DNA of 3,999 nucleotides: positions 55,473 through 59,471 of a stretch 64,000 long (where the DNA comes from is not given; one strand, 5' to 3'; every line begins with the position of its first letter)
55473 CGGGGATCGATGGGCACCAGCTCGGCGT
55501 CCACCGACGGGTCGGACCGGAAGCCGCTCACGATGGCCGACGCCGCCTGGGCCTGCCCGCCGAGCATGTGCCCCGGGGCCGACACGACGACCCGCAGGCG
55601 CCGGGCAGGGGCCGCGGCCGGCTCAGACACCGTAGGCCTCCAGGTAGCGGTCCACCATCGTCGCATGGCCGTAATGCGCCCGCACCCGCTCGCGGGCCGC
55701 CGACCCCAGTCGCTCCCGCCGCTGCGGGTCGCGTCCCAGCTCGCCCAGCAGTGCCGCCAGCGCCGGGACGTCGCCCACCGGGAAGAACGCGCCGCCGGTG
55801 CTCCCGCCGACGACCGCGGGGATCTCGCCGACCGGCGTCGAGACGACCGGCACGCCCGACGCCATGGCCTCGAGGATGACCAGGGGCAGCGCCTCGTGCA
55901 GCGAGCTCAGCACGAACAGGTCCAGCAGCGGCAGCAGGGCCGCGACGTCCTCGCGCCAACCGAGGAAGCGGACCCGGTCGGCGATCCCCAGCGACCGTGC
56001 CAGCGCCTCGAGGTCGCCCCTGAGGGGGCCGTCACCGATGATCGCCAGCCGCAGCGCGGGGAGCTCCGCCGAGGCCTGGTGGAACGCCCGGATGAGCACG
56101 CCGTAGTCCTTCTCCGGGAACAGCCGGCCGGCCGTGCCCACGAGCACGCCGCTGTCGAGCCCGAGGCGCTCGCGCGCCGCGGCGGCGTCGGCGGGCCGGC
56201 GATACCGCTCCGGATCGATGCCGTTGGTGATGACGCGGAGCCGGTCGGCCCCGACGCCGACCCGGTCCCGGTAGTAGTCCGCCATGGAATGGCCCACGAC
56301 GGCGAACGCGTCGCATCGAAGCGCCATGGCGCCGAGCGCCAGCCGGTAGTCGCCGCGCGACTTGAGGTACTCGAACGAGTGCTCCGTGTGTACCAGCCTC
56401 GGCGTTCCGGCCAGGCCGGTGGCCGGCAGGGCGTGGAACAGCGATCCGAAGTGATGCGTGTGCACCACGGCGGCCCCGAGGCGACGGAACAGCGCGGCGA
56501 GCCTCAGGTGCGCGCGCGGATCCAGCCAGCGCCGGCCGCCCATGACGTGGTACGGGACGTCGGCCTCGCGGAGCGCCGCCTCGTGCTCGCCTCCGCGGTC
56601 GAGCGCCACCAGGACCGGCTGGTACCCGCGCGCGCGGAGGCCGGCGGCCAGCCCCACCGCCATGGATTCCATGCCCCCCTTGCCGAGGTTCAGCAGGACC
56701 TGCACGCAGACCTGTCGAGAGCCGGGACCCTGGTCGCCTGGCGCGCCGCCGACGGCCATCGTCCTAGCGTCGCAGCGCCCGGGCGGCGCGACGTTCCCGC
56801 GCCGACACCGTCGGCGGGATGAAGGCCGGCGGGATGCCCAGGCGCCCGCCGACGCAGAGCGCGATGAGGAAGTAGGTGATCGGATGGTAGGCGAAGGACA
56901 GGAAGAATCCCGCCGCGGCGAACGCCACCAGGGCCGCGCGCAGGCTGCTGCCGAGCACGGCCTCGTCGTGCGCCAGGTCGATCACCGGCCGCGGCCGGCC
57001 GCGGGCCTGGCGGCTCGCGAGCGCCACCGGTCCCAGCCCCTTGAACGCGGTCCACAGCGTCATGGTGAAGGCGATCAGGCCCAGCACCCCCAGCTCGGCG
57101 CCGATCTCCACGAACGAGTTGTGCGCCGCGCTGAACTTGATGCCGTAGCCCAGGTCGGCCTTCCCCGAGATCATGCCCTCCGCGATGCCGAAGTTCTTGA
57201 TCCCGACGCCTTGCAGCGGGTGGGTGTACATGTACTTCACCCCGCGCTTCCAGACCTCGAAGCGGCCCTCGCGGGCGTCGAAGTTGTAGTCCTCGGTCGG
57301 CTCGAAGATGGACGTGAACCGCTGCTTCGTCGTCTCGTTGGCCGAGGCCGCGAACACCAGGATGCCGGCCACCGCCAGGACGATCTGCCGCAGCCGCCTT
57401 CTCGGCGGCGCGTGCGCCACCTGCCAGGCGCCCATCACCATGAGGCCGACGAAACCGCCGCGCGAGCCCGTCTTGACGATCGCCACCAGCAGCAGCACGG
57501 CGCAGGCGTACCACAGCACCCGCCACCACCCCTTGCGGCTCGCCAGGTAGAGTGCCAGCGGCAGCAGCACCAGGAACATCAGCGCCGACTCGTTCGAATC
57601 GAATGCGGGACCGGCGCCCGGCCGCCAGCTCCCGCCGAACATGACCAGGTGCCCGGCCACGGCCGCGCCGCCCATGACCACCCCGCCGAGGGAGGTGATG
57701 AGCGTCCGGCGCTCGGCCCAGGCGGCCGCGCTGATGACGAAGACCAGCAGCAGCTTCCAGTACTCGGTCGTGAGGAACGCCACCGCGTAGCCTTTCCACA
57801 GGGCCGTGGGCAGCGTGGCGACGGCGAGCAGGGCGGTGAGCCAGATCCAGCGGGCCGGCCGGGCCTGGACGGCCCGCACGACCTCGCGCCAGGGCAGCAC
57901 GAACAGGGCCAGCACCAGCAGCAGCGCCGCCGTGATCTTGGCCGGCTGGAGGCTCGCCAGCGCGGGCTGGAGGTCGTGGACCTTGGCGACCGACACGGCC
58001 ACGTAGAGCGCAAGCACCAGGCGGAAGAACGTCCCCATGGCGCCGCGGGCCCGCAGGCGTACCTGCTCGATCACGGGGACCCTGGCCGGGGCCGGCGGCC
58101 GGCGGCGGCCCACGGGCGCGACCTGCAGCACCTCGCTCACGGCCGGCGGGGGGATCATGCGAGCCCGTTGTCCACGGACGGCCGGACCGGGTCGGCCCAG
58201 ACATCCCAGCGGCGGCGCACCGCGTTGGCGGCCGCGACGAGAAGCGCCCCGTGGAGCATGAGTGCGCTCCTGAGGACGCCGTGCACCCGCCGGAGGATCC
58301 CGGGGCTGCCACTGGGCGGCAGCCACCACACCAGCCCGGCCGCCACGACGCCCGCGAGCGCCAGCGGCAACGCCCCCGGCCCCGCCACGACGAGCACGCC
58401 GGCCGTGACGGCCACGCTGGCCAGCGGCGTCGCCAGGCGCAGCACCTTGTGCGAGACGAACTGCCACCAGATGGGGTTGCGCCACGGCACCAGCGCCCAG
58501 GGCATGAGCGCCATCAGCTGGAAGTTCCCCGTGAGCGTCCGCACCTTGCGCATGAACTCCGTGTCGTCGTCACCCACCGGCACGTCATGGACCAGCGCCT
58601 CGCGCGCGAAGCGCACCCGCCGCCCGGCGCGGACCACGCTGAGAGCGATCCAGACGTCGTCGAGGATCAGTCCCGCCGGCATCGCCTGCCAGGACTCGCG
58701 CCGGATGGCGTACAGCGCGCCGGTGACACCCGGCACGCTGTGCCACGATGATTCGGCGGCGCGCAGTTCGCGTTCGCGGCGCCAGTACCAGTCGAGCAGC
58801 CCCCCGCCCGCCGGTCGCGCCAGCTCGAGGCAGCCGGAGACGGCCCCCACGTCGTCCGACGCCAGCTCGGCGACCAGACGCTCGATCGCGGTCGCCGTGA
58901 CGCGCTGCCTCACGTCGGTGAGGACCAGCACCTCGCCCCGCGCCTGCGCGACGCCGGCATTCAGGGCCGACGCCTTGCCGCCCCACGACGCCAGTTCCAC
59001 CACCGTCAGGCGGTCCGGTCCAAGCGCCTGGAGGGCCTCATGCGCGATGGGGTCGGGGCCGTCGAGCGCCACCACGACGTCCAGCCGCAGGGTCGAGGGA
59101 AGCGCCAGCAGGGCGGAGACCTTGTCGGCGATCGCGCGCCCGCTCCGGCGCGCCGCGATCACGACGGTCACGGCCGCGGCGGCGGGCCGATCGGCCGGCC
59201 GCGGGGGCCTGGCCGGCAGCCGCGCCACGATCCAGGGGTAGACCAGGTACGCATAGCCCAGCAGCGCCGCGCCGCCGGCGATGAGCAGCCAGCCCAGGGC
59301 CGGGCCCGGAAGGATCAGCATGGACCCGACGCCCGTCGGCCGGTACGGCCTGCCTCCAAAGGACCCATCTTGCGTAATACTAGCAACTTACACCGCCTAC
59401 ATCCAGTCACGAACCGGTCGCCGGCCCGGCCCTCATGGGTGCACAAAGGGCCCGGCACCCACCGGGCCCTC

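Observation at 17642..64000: ~46-kb exosortase/PEP-CTERM-type exopolysaccharide island with a non-canonical parts list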

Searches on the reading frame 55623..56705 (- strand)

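Call 10: search_protein_families(library=ncbifam, proteins=[window:55623-56705:-], max_evalue=0.001)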
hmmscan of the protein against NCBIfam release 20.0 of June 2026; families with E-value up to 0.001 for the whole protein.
window:55623-56705:- (360 aa): 35 families (the best 25 are shown)
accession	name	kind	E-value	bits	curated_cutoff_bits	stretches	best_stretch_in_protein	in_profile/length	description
TIGR03088.1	stp2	hypoth_equivalog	1.7e-65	221.5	409.05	1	3-358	7-370/374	TIGR03088 family PEP-CTERM/XrtA system glycosyltransferase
TIGR03999.1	thiol_BshA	equivalog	1.2e-34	119.9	273.7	1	131-358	145-370/375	N-acetyl-alpha-D-glucosaminyl L-malate synthase BshA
NF038011.1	PelF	equivalog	6.2e-30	104.7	100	1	150-358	276-489/489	GT4 family glycosyltransferase PelF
NF011726.0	PRK15179.1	equivalog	4.9e-28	97.8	733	1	68-358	391-691/694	Vi polysaccharide biosynthesis protein TviE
NF041876.1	EPS_EpsE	equivalog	8.8e-28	97.6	400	1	136-349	167-384/389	exopolysaccharide biosynthesis GT4 family glycosyltransferase EpsE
TIGR04063.1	stp3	hypoth_equivalog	1.4e-24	86.7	442.05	1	131-358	158-392/397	TIGR04063 family PEP-CTERM/XrtA system glycosyltransferase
TIGR03449.1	mycothiol_MshA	equivalog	7.3e-24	84.4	462.5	1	148-358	182-400/406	D-inositol-3-phosphate glycosyltransferase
TIGR02149.1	glgA_Coryne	subfamily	1e-21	77.6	302.4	1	77-358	83-387/391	glycogen synthase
TIGR04047.1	MSMEG_0565_glyc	hypoth_equivalog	3.1e-18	66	259.85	1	130-358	138-371/373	MSMEG_0565 family glycosyltransferase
NF053787.1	GlcN_PG_synth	equivalog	7e-17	61.3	480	1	150-358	160-356/361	N-acetylglucosaminyl phosphatidylglycerol synthase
NF038298.1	EPS_HpsO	equivalog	2.3e-16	59.6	575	1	157-358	171-384/388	hormogonium polysaccharide biosynthesis glycosyltransferase HpsO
TIGR04157.1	glyco_rSAM_CFB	subfamily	1.2e-15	57.4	400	1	127-299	166-339/406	TIGR04157 family glycosyltransferase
NF012034.0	PRK15490.1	equivalog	1.2e-15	56.9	813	1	134-294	342-506/578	Vi polysaccharide biosynthesis glycosyltransferase TviE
NF047684.1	TeichurnBiosyTuaC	equivalog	2.1e-14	53.3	550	1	136-345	170-373/391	teichuronic acid biosynthesis protein TuaC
TIGR04005.1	wcaL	equivalog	2.5e-13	49.7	537.6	1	149-348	192-393/406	colanic acid biosynthesis glycosyltransferase WcaL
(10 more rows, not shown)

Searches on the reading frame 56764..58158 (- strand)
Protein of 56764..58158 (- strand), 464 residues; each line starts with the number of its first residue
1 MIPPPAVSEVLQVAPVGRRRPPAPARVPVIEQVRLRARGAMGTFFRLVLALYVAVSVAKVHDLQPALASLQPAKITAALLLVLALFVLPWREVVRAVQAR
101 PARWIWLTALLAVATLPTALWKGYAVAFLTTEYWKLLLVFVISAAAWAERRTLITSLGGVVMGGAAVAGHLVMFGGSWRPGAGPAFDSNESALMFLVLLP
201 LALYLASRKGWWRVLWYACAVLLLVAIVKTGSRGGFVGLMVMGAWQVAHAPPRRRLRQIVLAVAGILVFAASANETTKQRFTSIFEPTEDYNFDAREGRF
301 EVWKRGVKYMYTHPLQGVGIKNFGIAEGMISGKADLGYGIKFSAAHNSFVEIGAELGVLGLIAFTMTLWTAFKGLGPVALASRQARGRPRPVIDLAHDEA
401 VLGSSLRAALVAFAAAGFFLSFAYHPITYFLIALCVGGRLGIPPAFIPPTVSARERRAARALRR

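Call 10: search_protein_families(library=ncbifam, proteins=[window:56764-58158:-], max_evalue=0.001)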
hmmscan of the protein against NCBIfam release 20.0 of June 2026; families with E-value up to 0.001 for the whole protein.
window:56764-58158:- (464 aa): 1 family
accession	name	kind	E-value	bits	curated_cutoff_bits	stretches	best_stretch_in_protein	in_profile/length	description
TIGR03097.1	PEP_O_lig_1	hypoth_equivalog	9.5e-23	80.7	188.1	1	52-436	27-401/408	putative O-glycosylation ligase, exosortase A system-associated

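Call 18: search_protein_families(library=pfam, proteins=[window:56764-58158:-], max_evalue=0.01)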
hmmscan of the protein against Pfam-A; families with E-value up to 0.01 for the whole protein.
window:56764-58158:- (464 aa): 1 family
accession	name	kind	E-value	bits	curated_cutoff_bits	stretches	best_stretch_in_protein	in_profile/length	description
PF04932.20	Wzy_C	-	2.7e-21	76.4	31.7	1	219-364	2-148/149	O-Antigen ligase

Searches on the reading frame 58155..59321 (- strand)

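Call 10: search_protein_families(library=ncbifam, proteins=[window:58155-59321:-], max_evalue=0.001)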
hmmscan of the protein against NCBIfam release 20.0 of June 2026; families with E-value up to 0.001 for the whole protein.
window:58155-59321:- (388 aa): 4 families
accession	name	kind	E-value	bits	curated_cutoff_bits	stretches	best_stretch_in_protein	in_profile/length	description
TIGR03965.1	mycofact_glyco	equivalog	3e-09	36.3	280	1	40-313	65-347/467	mycofactocin biosynthesis glycosyltransferase MftF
TIGR03937.1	PgaC_IcaA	equivalog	7.3e-09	35.1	422.3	1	43-163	39-161/407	poly-beta-1,6-N-acetyl-D-glucosamine synthase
NF041875.1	EPS_EpsD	equivalog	1e-05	25.1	370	1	53-149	3-100/325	exopolysaccharide biosynthesis glycosyltransferase EpsD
TIGR03472.1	HpnI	equivalog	9e-05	21.5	310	0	116-173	114-170/373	bacteriohopanetetrol glucosamine biosynthesis glycosyltransferase HpnI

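Call 18: search_protein_families(library=pfam, proteins=[window:58155-59321:-], max_evalue=0.01)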
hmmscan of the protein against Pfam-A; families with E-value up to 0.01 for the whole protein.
window:58155-59321:- (388 aa): 4 families
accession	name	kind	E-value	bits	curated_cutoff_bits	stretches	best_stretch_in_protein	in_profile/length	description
PF13641.12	Glyco_tranf_2_3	-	1.5e-11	45.2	27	1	51-247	3-212/230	Glycosyltransferase like family 2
PF00535.33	Glycos_transf_2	-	1.5e-09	38.4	23.3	1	52-169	1-119/168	Glycosyl transferase family 2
PF13632.12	Glyco_trans_2_3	-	2e-05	24.9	27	1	140-332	10-194/198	Glycosyl transferase family group 2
PF13506.12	Glyco_transf_21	-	2.8e-05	24.1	21.7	1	115-249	17-156/174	Glycosyl transferase family 21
